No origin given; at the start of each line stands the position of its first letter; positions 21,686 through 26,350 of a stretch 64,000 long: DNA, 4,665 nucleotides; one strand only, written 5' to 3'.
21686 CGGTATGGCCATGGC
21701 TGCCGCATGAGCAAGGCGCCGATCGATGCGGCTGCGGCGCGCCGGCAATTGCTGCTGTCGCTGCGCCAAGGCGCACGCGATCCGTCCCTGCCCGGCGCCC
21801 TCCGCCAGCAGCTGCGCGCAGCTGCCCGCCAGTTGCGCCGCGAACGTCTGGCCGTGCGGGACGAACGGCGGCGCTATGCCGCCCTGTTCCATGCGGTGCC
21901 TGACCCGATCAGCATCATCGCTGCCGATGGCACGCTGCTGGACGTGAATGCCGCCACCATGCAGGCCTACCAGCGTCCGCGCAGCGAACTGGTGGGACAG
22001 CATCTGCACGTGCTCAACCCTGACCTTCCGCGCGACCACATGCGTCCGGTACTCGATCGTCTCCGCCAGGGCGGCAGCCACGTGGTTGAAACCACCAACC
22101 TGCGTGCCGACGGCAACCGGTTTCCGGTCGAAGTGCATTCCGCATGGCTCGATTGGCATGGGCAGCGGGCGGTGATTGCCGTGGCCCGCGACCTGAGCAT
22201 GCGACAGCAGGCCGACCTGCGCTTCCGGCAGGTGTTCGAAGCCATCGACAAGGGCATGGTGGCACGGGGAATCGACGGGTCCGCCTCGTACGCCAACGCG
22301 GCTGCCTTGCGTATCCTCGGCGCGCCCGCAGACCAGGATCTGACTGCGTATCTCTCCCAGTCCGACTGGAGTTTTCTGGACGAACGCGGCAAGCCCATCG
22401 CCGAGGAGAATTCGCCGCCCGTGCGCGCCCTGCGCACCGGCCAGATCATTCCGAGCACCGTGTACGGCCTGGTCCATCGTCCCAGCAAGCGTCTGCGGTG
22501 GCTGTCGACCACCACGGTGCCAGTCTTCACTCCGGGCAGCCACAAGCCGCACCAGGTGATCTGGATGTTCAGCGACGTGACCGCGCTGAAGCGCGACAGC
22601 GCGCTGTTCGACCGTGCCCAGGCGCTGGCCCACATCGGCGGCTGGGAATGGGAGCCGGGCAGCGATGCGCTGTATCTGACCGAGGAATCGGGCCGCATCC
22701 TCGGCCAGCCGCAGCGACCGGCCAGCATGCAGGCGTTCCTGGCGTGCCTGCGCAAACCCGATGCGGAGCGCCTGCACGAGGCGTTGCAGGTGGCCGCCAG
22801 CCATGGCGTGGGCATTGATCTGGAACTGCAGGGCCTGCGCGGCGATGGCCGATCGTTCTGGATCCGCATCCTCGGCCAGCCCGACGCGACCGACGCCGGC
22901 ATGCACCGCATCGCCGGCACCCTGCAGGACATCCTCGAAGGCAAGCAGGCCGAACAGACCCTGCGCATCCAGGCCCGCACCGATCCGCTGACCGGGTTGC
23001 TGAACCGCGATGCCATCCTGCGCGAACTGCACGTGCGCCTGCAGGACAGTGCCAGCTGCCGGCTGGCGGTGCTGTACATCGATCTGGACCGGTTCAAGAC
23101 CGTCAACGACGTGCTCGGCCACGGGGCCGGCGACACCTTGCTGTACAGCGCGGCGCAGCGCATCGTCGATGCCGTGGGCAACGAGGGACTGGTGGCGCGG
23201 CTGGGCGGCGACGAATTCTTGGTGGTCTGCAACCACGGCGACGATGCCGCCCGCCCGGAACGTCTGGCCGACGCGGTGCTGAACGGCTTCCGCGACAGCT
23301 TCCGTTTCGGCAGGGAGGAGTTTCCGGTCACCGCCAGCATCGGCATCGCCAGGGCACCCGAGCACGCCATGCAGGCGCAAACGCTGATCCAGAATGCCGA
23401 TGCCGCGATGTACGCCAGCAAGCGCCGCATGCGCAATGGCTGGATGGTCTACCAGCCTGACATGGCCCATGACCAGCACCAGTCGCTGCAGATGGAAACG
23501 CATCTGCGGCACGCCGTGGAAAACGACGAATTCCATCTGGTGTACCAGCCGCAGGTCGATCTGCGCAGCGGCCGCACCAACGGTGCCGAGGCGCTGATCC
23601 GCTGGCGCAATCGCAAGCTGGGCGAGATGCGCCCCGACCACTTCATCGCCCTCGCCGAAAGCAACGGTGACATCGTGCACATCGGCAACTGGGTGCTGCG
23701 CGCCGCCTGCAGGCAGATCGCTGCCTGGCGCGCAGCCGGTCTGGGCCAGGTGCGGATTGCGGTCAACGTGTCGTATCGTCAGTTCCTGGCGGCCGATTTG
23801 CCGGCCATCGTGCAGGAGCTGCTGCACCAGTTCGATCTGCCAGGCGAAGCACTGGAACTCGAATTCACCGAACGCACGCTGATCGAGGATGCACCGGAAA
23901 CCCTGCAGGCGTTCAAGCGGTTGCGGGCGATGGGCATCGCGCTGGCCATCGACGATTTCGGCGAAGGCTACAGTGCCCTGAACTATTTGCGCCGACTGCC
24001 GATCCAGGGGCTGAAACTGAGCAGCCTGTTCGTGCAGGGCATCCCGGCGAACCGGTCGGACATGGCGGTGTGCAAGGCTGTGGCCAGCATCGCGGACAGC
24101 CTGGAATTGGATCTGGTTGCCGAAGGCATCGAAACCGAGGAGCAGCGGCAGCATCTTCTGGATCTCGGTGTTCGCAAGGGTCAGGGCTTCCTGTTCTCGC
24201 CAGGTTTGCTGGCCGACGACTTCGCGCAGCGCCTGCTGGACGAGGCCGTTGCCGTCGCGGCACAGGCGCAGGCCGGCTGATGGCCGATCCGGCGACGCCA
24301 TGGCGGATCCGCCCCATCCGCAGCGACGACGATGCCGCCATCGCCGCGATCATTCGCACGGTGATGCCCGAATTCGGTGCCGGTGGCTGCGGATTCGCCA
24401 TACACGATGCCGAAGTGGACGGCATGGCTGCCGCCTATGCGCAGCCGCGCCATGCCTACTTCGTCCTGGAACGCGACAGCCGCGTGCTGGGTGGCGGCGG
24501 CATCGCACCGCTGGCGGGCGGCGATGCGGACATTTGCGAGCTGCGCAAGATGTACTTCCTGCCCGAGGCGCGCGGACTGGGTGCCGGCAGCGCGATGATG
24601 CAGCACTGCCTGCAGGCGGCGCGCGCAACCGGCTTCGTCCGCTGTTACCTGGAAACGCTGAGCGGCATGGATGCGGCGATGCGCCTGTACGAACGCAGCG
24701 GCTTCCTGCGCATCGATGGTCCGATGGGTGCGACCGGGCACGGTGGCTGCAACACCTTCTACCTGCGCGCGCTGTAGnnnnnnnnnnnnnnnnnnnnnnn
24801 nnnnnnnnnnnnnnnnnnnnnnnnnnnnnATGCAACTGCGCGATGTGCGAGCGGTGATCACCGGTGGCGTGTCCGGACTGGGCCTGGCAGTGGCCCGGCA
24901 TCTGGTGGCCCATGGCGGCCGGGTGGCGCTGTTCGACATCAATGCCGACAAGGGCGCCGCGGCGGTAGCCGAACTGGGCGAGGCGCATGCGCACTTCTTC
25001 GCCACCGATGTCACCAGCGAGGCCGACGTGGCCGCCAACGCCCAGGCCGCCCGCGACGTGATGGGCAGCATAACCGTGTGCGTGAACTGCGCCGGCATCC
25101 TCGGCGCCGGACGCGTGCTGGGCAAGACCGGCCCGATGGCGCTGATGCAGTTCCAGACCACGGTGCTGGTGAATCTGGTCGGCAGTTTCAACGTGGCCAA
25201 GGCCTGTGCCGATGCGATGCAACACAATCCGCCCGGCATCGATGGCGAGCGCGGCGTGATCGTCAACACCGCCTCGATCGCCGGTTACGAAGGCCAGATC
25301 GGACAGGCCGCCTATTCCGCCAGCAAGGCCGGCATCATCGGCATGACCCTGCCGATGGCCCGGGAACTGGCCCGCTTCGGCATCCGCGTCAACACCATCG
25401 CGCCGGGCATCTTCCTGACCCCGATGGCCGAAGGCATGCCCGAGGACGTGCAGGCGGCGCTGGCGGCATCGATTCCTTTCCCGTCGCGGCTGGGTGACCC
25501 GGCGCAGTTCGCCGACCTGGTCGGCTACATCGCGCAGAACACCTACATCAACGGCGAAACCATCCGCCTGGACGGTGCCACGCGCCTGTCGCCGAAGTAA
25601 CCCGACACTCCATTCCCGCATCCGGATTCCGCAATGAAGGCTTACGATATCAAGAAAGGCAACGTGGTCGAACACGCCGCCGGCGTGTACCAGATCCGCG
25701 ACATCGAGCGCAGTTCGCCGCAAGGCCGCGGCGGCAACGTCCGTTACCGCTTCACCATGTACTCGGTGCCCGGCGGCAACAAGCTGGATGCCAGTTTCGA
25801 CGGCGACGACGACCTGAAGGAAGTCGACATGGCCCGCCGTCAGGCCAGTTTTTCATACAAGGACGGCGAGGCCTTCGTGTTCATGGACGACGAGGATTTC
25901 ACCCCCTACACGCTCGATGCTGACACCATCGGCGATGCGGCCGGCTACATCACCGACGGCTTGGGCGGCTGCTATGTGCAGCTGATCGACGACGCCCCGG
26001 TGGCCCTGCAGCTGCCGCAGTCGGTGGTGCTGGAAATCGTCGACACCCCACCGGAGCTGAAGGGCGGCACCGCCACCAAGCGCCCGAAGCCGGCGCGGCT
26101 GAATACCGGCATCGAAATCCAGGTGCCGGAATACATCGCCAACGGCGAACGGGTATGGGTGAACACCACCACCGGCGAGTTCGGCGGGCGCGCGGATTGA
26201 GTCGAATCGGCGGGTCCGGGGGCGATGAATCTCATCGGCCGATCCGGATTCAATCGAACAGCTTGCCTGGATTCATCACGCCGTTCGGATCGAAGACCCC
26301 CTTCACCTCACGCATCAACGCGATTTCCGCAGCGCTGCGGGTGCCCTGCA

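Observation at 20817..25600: Leucine-catabolic operon extended by a PAS-GGDEF-EAL protein, a GNAT and an SDR, all with overlapping start/stop codons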

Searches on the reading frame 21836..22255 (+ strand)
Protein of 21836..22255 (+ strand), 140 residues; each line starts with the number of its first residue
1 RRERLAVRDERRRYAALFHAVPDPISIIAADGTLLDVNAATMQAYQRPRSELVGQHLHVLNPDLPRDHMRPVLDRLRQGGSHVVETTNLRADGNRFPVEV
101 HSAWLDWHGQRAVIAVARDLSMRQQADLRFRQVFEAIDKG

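Call 47: search_solved_structures(query=window:21836-22255:+, max_evalue=0.01, show_alignments=5)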
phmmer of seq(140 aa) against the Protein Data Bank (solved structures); distinct sequences matched with E-value up to 0.01: 12.
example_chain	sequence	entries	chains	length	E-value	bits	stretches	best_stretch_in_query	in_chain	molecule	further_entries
1d06_A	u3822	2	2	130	3e-08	37.1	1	11-120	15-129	nitrogen fixation regulatory protein fixL | FIXL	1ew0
3bwl_A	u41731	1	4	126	7.3e-07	32.6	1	6-120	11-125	Sensor protein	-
1y28_A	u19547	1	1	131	1.5e-06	31.6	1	15-132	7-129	Sensor protein fixL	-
1dp6_A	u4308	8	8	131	1.6e-06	31.6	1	15-132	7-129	FIXL PROTEIN | SENSOR PROTEIN FIXL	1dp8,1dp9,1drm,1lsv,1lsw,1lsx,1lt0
8js5_A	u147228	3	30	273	1.7e-06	31.4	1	6-133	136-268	Sensor protein FixL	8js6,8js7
2cmn_A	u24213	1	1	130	9.6e-06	29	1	15-132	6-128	SENSOR PROTEIN FIXL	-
1xj4_A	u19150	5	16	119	0.00015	25.2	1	21-132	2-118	Sensor protein fixL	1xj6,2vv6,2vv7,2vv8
4hh2_A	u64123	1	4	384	0.00067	23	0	12-121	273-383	Transcriptional regulator, PpsR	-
3mjq_A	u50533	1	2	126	0.0012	22.2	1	19-126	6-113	uncharacterized protein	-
3ewk_A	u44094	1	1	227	0.0016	21.8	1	26-138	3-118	Sensor protein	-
1xj2_A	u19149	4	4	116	0.0019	21.6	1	30-132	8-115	Sensor protein fixL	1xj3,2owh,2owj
2r78_A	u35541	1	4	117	0.0032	20.9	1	12-121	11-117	Sensor protein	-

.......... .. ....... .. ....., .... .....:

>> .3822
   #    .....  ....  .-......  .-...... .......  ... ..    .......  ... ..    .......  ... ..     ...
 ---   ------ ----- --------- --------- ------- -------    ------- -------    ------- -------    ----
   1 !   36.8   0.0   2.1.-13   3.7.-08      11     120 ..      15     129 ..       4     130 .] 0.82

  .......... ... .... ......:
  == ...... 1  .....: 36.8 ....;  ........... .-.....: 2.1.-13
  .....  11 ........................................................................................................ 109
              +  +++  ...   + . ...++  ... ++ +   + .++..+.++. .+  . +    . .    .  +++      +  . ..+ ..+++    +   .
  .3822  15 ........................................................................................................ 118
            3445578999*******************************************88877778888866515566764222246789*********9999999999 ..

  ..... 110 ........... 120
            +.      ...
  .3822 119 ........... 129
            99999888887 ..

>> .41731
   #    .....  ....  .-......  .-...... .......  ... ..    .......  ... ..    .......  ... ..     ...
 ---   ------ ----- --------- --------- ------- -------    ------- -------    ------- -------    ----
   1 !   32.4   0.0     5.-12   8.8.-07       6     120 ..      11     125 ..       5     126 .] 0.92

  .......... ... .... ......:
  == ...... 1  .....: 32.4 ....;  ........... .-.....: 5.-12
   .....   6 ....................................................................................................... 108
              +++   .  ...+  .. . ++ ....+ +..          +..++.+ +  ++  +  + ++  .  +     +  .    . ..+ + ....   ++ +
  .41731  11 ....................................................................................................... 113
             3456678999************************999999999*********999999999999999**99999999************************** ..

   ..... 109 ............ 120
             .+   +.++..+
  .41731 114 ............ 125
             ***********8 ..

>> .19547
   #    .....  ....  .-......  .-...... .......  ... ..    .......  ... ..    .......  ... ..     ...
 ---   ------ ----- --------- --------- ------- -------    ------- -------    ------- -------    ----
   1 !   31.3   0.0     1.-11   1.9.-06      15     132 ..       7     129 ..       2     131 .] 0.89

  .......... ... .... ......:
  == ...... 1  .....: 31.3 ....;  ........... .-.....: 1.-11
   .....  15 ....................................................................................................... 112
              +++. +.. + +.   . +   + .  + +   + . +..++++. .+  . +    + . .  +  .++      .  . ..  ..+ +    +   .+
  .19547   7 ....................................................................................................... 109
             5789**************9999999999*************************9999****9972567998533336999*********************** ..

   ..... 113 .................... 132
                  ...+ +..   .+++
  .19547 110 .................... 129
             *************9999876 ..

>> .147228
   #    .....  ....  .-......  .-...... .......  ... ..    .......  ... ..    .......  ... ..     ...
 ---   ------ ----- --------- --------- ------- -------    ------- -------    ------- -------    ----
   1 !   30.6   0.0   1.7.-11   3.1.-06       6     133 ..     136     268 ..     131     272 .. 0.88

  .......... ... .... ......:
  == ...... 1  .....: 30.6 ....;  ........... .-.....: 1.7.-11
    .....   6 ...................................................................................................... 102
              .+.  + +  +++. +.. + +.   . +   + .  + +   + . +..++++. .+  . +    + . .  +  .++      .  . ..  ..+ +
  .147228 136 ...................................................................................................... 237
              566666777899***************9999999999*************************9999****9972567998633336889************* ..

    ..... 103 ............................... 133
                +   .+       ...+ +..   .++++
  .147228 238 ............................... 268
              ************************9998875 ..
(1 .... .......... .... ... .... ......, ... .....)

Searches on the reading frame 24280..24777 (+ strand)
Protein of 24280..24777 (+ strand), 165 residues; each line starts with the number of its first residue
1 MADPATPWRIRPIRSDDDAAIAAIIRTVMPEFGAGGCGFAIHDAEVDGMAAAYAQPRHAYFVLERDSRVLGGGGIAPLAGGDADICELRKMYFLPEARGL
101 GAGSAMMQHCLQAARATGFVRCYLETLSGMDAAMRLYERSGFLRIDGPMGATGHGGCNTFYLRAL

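Call 5: search_protein_families(library=pfam, proteins=[window:24280-24777:+])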
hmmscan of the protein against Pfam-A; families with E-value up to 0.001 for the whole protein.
window:24280-24777:+ (165 aa): 4 families
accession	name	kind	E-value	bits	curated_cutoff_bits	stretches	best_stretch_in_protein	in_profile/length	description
PF00583.31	Acetyltransf_1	-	1.1e-16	61.6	20.7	1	52-142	24-116/116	Acetyltransferase (GNAT) family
PF13508.13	Acetyltransf_7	-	1.2e-13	51.6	27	1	57-142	2-82/84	Acetyltransferase (GNAT) domain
PF13302.13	Acetyltransf_3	-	2.6e-05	25.4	25.4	1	10-142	4-137/138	Acetyltransferase (GNAT) domain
PF13673.13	Acetyltransf_10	-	0.0002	21.8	23.6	1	49-146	22-111/128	Acetyltransferase (GNAT) domain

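Call 41: search_protein_families(library=ncbifam, proteins=[window:24280-24777:+], max_evalue=0.00001)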
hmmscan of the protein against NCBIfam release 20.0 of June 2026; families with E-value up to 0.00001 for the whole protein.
window:24280-24777:+ (165 aa): 2 families
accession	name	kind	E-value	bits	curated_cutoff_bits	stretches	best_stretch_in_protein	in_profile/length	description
TIGR01575.1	rimI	equivalog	3.6e-07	30.4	86.4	1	50-145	24-115/132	ribosomal protein S18-alanine N-acetyltransferase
NF040503.1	resist_ArsN1a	equivalog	8.4e-06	25.6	170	1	39-144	27-135/159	arsinothricin resistance N-acetyltransferase ArsN1 family A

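Call 43: search_solved_structures(query=window:24280-24777:+, max_evalue=0.00001)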
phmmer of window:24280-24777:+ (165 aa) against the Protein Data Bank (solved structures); distinct sequences matched with E-value up to 0.00001: 0.

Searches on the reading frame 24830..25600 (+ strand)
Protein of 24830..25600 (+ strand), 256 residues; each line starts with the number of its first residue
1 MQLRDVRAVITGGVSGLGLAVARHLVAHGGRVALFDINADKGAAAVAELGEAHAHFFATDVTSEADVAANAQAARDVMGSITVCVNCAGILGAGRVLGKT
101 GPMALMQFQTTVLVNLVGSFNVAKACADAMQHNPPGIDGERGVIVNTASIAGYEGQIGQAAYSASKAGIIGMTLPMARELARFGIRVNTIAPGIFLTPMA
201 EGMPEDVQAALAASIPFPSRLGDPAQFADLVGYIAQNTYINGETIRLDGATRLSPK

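Call 5: search_protein_families(library=pfam, proteins=[window:24830-25600:+])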
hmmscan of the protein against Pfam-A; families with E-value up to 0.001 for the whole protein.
window:24830-25600:+ (256 aa): 4 families
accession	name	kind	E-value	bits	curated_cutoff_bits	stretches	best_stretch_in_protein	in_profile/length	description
PF00106.31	adh_short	-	1.6e-48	165.3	26.6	1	8-206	3-193/195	short chain dehydrogenase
PF13561.12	adh_short_C2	-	3.9e-44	151.4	27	1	15-249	6-233/236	Enoyl-(Acyl carrier protein) reductase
PF08659.16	KR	-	7.8e-12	45.9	22.6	1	9-166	4-153/180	KR domain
PF23441.1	SDR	-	9.6e-07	28.9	27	1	5-251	7-255/258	SDR-like rossmann domain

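Call 41: search_protein_families(library=ncbifam, proteins=[window:24830-25600:+], max_evalue=0.00001)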
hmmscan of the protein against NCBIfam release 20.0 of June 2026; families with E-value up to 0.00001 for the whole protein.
window:24830-25600:+ (256 aa): 210 families (the best 25 are shown)
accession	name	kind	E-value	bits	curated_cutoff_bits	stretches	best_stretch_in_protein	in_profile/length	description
NF004198.0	PRK05653.1-3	equivalog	1.6e-57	194.8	296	1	3-250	5-245/248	3-oxoacyl-ACP reductase FabG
NF006072.0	PRK08217.1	subfamily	2.4e-57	194.6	298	1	1-253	1-253/253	3-ketoacyl-(acyl-carrier-protein) reductase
NF009466.0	PRK12826.1-2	subfamily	1.3e-49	168.9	222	1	6-251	4-244/248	3-oxoacyl-ACP reductase FabG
TIGR01830.1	3oxo_ACP_reduc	equivalog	2e-49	168.4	297.75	1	8-249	1-236/239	3-oxoacyl-[acyl-carrier-protein] reductase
NF005559.1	PRK07231.1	subfamily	2.6e-49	168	215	1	3-251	2-247/249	glucose 1-dehydrogenase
NF009464.0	PRK12824.1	subfamily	3.2e-46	158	269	1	8-250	5-241/245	3-oxoacyl-ACP reductase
TIGR01829.1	AcAcCoA_reduct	subfamily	1.3e-45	155.9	302.1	1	8-250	3-239/242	acetoacetyl-CoA reductase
NF004197.0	PRK05653.1-1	equivalog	5.7e-40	137.5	332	1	2-250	4-245/249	3-oxoacyl-ACP reductase FabG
NF052558.1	MBtsdlDhBudC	equivalog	2.1e-39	135.6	270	1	8-251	6-241/250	meso-2,3-butanediol dehydrogenase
NF005309.0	PRK06841.1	subfamily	9e-39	133.5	286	1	2-250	12-251/255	GolD/DthD family dehydrogenase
NF005067.0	PRK06484.1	equivalog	1.4e-37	129.4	713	1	8-249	276-509/524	short chain dehydrogenase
NF053702.1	TrHdxCHCADhChcB1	equivalog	3.6e-37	128.1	400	1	7-250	6-239/250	trans-4-hydroxycyclohexanecarboxylate dehydrogenase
NF006070.0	PRK08213.1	subfamily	2.6e-36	125.5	279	1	5-251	12-256/259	gluconate 5-dehydrogenase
NF006121.0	PRK08265.1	subfamily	2.6e-36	125.5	294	1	2-250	4-244/263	short chain dehydrogenase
NF004774.0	PRK06114.1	equivalog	6.2e-36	124.1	360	1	2-207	13-212/262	SDR family oxidoreductase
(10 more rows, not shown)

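Call 42: search_solved_structures(query=window:24830-25600:+, max_evalue=1e-30)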
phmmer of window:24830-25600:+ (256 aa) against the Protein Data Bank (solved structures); distinct sequences matched with E-value up to 1e-30: 25.
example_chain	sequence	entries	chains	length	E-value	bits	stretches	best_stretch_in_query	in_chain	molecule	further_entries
4o5o_A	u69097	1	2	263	2.1e-79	270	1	2-255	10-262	3-hydroxyacyl-CoA dehydrogenase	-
4pn3_A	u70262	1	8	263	1.1e-78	267.6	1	2-255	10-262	3-hydroxyacyl-CoA dehydrogenase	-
3tpc_A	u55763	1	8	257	1e-77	264.5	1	1-256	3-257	Short chain alcohol dehydrogenase-related dehydrogenase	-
4xgn_A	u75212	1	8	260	1.1e-75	257.8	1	1-256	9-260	3-hydroxyacyl-CoA dehydrogenase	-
1u7t_A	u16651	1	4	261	1.5e-72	247.6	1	4-255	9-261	3-hydroxyacyl-CoA dehydrogenase type II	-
1e6w_A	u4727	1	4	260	4.3e-72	246.1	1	4-255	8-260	SHORT CHAIN 3-HYDROXYACYL-COA DEHYDROGENASE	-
1e3s_A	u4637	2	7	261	4.4e-72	246.1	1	4-255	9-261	SHORT CHAIN 3-HYDROXYACYL-COA DEHYDROGENASE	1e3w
2o23_A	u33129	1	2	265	5.3e-72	245.8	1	4-255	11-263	HADH2 protein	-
1so8_A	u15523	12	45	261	5.4e-72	245.8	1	4-255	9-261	3-hydroxyacyl-CoA dehydrogenase type II | 3-hydroxyacyl-CoA dehydrogenase type-2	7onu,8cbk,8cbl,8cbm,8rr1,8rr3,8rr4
1e3w_A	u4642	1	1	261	5.5e-72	245.8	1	4-255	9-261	SHORT CHAIN 3-HYDROXYACYL-COA DEHYDROGENASE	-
8cbo_A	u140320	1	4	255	6.9e-72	245.4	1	5-255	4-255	3-hydroxyacyl-CoA dehydrogenase type-2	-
3tl3_A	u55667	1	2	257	8.5e-70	238.6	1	1-256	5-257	Short-chain type dehydrogenase/reductase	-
1uay_A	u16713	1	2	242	1.8e-66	227.7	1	7-256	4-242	Type II 3-hydroxyacyl-CoA dehydrogenase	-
6ujk_A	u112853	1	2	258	4.8e-65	223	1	1-256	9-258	Uncharacterized oxidoreductase Rv1144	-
3ppi_A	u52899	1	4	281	1.7e-59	204.9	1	3-256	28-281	3-hydroxyacyl-CoA dehydrogenase type-2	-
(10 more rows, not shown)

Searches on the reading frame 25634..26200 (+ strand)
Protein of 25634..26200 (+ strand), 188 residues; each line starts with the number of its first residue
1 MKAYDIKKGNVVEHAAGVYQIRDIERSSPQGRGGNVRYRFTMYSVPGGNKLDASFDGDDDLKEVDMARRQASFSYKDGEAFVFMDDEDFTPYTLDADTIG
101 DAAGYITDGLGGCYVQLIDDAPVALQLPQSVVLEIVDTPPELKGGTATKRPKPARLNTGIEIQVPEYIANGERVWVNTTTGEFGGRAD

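Call 5: search_protein_families(library=pfam, proteins=[window:25634-26200:+])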
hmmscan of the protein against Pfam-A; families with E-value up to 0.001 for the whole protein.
window:25634-26200:+ (188 aa): 3 families
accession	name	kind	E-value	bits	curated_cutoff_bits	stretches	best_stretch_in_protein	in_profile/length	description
PF09285.17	Elong-fact-P_C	-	6.7e-20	71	25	1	131-186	1-56/56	Elongation factor P, C-terminal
PF01132.26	EFP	-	1.7e-14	53.9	27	1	69-123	1-54/54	Elongation factor P (EF-P) OB domain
PF08207.18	EFP_N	-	1.1e-09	38.6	23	1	3-60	2-57/58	Elongation factor P (EF-P) KOW-like domain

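Call 41: search_protein_families(library=ncbifam, proteins=[window:25634-26200:+], max_evalue=0.00001)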
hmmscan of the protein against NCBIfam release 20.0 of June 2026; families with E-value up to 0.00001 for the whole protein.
window:25634-26200:+ (188 aa): 6 families
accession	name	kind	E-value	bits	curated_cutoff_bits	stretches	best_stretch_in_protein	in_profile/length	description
TIGR02178.1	yeiP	equivalog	1.6e-84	282.7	264.05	1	2-187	1-186/186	elongation factor P-like protein YeiP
NF003392.1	PRK04542.1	equivalog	5.2e-79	264.5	216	1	1-187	1-187/187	elongation factor P-like protein EfpL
NF001810.0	PRK00529.1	subfamily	9.9e-47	159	161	1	2-187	4-186/187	elongation factor P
TIGR00038.1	efp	equivalog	1.9e-45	154.8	185.8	1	2-187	2-184/184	elongation factor P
NF011175.0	PRK14578.1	equivalog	8e-31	106.9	301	1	4-187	5-187/187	elongation factor P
NF009090.0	PRK12426.1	equivalog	7.7e-13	48.5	226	1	9-184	10-182/185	elongation factor P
